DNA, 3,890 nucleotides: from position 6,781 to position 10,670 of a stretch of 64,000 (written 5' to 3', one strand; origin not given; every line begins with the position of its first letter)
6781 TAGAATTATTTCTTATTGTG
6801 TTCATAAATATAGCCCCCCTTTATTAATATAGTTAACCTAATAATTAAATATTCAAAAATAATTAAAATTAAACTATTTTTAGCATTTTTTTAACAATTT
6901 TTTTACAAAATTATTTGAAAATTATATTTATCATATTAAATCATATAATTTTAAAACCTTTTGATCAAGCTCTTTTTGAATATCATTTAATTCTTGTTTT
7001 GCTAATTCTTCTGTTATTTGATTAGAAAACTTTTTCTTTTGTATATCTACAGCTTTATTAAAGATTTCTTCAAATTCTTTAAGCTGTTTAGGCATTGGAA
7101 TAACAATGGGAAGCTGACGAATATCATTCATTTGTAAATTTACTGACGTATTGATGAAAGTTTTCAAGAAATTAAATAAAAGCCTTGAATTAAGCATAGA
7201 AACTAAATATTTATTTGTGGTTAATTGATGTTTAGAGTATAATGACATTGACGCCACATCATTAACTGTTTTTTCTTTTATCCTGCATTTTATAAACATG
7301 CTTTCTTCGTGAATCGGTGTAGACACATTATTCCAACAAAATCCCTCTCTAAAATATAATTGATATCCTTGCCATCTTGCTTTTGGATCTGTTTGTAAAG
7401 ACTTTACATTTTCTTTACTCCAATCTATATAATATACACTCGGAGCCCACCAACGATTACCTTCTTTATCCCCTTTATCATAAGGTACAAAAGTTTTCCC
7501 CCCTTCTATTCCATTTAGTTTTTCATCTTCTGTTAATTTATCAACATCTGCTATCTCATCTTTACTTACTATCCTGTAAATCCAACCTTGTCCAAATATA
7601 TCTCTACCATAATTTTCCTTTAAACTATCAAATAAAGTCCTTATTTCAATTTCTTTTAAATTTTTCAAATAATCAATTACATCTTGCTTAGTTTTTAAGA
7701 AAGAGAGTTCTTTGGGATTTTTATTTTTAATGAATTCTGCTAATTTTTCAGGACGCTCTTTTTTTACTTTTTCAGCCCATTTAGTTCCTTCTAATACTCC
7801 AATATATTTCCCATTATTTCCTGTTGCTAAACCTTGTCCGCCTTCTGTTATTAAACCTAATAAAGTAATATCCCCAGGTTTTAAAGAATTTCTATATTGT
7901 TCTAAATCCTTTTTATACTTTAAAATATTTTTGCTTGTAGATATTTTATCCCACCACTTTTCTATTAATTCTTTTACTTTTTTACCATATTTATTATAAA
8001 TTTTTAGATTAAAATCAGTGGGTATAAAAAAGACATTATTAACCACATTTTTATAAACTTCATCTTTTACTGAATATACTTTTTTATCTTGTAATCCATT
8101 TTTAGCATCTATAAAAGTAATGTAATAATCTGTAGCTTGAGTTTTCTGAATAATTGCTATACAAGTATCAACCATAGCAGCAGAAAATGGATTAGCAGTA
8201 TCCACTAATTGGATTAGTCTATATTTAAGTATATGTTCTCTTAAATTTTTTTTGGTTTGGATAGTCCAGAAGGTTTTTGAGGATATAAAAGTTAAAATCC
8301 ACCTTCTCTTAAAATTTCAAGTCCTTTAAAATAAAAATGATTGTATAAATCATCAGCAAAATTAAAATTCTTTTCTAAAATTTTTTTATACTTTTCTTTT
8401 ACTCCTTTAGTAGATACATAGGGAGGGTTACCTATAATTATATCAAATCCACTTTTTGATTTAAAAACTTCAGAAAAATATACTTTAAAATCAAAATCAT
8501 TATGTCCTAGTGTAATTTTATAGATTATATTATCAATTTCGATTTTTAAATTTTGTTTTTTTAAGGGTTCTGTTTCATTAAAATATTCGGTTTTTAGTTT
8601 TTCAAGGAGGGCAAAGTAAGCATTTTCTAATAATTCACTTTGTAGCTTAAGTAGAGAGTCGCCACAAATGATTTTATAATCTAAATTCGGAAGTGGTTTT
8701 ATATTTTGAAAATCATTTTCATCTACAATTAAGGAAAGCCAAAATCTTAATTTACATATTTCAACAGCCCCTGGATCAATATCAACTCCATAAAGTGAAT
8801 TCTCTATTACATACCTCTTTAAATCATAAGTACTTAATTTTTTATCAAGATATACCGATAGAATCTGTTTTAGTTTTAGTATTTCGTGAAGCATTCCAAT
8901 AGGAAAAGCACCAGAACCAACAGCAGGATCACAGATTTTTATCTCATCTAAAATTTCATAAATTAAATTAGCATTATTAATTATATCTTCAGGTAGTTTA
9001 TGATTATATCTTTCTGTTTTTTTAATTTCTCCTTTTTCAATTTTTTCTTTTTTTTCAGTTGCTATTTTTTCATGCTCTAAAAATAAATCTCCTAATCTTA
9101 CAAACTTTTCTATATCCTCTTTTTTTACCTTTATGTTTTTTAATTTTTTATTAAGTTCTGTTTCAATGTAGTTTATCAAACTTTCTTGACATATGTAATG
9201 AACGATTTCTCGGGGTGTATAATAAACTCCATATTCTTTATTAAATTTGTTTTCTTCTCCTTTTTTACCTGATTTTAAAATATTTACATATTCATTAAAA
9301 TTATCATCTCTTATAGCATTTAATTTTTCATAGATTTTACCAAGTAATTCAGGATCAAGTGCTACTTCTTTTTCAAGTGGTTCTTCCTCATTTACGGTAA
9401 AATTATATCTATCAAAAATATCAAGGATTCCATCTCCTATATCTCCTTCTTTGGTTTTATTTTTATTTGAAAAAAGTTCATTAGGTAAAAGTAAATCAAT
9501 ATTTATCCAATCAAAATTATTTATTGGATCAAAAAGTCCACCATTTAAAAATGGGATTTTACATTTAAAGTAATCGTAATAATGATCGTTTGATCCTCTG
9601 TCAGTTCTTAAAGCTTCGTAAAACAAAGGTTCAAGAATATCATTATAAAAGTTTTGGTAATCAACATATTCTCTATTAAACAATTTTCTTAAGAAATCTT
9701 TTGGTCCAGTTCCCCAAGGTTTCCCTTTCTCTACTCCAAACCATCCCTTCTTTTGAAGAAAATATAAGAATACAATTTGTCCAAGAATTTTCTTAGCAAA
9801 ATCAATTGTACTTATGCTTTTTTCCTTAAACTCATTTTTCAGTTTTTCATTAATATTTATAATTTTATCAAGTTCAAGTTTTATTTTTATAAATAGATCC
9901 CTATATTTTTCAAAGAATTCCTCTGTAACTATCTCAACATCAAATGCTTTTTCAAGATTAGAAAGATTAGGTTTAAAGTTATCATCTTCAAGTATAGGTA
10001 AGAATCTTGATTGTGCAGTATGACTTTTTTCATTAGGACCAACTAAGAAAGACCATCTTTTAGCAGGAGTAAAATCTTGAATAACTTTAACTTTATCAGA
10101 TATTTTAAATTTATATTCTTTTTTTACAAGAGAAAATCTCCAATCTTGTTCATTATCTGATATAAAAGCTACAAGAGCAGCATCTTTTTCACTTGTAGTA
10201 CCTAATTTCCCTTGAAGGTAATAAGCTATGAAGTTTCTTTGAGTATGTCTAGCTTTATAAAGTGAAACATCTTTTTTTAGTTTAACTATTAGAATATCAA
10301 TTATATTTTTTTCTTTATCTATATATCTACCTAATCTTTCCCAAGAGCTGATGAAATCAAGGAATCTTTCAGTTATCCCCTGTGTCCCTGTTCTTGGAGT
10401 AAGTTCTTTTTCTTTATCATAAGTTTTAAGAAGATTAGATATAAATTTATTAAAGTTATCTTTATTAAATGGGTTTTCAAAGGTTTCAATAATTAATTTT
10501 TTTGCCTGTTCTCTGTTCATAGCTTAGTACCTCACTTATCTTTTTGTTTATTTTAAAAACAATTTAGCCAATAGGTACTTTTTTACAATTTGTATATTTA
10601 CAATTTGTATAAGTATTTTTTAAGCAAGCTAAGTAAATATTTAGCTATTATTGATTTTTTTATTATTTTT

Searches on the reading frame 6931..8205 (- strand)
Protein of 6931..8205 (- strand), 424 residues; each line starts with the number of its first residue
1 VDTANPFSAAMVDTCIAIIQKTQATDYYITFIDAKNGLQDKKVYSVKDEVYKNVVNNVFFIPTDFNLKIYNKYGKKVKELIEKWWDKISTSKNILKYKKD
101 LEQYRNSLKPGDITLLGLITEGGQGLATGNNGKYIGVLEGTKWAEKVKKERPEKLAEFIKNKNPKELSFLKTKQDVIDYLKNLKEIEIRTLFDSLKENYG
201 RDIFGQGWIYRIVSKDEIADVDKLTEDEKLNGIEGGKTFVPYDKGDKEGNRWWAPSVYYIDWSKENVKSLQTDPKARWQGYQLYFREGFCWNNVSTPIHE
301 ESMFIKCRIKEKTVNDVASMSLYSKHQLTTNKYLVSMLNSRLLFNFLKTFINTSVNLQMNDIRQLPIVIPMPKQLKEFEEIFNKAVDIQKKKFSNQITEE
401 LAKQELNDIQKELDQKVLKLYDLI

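Call 30: search_protein_families(library=pfam, proteins=[window:6931-8205:-], max_evalue=0.00001)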
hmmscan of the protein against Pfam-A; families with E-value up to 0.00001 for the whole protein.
window:6931-8205:- (424 aa): 0 families

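Call 32: search_protein_families(library=pfam, proteins=[window:6931-8205:-], max_evalue=0.01)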
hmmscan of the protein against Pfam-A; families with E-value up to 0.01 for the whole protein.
window:6931-8205:- (424 aa): 2 families
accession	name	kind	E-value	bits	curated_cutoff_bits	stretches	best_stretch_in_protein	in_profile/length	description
PF18827.6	LPD14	-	0.00015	22.2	27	1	132-203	11-80/136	Large polyvalent protein-associated domain 14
PF12950.13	TaqI_C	-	0.00098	19.8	26.5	1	300-367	49-118/118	TaqI-like C-terminal specificity domain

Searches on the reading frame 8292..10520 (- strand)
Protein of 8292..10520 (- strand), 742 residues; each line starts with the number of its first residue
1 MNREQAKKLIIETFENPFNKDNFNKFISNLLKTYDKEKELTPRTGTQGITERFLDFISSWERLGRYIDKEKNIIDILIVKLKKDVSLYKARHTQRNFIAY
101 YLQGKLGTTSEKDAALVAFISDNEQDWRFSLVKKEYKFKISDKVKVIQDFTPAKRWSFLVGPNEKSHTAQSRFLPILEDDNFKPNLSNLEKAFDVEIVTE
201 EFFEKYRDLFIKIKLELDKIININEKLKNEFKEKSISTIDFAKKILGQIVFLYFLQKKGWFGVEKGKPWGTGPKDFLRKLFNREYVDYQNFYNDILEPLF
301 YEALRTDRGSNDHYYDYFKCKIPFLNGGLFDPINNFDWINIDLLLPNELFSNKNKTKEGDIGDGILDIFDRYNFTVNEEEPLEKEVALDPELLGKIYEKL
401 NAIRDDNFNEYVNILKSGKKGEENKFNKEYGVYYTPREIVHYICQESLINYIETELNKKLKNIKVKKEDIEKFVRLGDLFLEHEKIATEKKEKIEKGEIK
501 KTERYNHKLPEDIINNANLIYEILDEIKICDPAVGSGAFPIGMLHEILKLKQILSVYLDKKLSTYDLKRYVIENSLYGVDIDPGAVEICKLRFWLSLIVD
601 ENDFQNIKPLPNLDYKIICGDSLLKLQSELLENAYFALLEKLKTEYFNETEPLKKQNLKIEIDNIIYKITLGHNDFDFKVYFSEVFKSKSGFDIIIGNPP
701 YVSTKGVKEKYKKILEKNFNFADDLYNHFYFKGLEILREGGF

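Call 30: search_protein_families(library=pfam, proteins=[window:8292-10520:-], max_evalue=0.00001)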
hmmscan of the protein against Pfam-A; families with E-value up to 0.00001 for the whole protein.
window:8292-10520:- (742 aa): 2 families
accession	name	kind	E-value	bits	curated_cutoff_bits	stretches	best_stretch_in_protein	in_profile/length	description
PF07669.17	Eco57I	-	6.2e-27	95.2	25.3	1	574-741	1-128/171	Eco57I restriction-modification methylase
PF20473.4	MmeI_Mtase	-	5e-07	29.6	27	1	522-720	16-164/259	MmeI, DNA-methyltransferase domain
